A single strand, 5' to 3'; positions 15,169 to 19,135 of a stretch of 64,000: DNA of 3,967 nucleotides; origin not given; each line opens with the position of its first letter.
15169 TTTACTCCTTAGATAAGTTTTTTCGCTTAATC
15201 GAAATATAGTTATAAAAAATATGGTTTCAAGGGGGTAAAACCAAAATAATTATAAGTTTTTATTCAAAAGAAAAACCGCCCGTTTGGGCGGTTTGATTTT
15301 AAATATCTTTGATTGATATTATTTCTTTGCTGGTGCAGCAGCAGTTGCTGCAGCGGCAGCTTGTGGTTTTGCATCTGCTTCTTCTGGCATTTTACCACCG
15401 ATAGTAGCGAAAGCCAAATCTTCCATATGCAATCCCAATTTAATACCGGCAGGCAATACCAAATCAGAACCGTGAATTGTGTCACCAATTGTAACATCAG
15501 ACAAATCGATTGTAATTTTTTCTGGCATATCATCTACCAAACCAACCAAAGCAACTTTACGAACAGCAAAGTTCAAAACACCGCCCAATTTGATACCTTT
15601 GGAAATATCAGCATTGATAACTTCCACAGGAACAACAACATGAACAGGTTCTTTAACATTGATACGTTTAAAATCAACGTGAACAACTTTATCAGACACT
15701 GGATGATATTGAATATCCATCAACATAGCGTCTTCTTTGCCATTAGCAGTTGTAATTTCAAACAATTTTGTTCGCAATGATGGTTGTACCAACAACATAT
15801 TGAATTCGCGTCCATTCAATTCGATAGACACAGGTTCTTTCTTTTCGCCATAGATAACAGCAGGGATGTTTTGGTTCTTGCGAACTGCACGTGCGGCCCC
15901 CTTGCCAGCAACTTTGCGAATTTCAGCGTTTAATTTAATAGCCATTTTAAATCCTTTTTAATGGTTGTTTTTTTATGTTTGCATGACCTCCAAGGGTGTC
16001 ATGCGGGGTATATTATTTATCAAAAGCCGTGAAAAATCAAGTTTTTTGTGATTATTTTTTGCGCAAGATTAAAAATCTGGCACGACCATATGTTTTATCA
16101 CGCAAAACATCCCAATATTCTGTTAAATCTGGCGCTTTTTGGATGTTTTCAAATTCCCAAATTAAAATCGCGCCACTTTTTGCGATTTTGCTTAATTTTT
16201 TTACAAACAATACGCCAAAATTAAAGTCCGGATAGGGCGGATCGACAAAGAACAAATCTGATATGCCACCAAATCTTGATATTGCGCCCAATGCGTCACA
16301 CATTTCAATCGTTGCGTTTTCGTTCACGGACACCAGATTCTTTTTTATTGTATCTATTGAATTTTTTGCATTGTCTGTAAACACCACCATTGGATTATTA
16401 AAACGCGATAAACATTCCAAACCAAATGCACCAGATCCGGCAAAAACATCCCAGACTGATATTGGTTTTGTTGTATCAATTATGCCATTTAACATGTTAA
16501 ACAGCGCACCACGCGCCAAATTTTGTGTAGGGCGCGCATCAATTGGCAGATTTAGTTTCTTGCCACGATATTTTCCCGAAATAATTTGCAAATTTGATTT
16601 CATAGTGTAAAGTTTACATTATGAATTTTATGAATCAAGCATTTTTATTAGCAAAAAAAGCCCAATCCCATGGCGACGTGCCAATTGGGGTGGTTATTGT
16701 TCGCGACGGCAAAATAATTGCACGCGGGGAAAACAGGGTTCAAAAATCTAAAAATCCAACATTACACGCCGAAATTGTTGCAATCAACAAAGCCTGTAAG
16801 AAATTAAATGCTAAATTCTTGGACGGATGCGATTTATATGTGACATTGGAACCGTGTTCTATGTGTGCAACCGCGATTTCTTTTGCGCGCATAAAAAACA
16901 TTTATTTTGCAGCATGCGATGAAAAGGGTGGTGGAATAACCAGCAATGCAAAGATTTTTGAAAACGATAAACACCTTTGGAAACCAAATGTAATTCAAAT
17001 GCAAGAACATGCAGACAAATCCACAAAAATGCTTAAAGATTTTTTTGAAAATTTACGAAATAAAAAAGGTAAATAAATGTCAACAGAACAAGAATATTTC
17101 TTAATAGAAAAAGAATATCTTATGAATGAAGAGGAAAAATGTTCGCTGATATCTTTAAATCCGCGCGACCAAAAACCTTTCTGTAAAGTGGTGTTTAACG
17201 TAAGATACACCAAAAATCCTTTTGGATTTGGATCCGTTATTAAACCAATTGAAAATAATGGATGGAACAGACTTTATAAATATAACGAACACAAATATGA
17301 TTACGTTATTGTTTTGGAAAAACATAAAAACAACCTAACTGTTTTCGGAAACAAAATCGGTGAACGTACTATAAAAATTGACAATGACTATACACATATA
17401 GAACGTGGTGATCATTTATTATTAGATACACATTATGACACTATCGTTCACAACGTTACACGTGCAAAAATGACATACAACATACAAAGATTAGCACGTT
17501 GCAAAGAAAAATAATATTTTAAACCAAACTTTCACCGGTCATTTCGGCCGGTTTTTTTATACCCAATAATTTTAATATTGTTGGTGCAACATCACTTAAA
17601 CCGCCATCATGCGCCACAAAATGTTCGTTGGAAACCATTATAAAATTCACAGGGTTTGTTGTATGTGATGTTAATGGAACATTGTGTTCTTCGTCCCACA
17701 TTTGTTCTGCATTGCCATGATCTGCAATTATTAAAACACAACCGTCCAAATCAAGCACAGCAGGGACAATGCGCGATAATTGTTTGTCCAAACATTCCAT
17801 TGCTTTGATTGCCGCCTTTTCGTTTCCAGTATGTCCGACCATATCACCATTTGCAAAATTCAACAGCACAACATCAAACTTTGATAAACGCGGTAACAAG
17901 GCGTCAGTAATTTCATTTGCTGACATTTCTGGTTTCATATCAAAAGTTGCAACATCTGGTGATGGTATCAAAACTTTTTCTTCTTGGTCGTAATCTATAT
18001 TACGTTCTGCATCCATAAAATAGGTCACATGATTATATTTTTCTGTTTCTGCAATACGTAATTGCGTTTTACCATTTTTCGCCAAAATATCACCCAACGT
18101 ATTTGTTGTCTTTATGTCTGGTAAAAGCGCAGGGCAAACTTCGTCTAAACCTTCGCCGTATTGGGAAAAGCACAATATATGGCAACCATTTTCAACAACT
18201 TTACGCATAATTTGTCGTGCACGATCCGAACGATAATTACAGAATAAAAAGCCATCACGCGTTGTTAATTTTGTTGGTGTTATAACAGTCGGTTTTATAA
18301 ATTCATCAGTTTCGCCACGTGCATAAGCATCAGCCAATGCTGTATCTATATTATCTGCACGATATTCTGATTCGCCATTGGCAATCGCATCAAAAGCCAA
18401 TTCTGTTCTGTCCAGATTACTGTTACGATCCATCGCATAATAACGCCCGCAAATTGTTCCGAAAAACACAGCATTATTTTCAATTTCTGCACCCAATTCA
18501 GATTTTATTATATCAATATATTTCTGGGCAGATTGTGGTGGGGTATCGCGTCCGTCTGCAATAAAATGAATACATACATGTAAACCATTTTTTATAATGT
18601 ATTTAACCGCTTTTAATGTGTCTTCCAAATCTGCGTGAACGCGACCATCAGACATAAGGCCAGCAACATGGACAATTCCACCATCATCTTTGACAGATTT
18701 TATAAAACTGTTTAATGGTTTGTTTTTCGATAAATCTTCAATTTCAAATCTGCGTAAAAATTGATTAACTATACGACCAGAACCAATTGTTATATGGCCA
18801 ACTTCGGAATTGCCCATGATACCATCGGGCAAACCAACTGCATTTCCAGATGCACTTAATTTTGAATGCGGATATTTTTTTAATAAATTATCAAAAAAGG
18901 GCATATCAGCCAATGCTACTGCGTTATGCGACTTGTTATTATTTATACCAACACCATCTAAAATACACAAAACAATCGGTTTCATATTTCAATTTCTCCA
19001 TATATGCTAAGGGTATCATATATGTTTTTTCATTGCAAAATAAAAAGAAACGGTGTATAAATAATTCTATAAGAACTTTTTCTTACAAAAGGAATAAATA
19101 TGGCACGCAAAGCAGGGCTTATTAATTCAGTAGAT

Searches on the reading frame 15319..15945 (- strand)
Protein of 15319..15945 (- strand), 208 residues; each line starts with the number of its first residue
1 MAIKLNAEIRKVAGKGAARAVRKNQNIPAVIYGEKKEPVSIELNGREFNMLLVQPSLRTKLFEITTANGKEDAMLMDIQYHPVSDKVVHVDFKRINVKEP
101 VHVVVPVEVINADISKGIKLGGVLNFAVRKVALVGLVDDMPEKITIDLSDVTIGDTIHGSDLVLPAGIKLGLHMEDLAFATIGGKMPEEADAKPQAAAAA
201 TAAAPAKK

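Call 79: search_protein_families(library=pfam, proteins=[window:15319-15945:-], max_evalue=0.00001)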
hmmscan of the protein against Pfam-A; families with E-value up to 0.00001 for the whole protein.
window:15319-15945:- (208 aa): 2 families
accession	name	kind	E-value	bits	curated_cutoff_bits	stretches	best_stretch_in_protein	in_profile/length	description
PF01386.24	Ribosomal_L25p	-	7.9e-25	87.6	23.6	1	5-92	1-82/82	Ribosomal L25p family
PF14693.11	Ribosomal_TL5_C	-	6.5e-20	71.7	27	1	101-182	2-80/84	Ribosomal protein TL5, C-terminal domain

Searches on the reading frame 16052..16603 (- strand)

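Call 79: search_protein_families(library=pfam, proteins=[window:16052-16603:-], max_evalue=0.00001)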
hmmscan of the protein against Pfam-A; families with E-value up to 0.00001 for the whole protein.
window:16052-16603:- (183 aa): 1 family
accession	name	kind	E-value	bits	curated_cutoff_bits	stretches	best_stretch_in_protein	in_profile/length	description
PF03602.21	Cons_hypoth95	-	1.5e-29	103.4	24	1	5-179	1-180/182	Conserved hypothetical protein 95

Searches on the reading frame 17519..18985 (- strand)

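Call 79: search_protein_families(library=pfam, proteins=[window:17519-18985:-], max_evalue=0.00001)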
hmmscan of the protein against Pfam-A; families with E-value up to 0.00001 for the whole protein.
window:17519-18985:- (488 aa): 2 families
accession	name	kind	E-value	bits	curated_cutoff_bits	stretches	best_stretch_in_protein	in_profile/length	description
PF01676.23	Metalloenzyme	-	1.9e-72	244.3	24.3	1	2-478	1-252/252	Metalloenzyme superfamily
PF06415.18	iPGM_N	-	9.7e-52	176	27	1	83-266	8-194/217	BPG-independent PGAM N-terminus (iPGM_N)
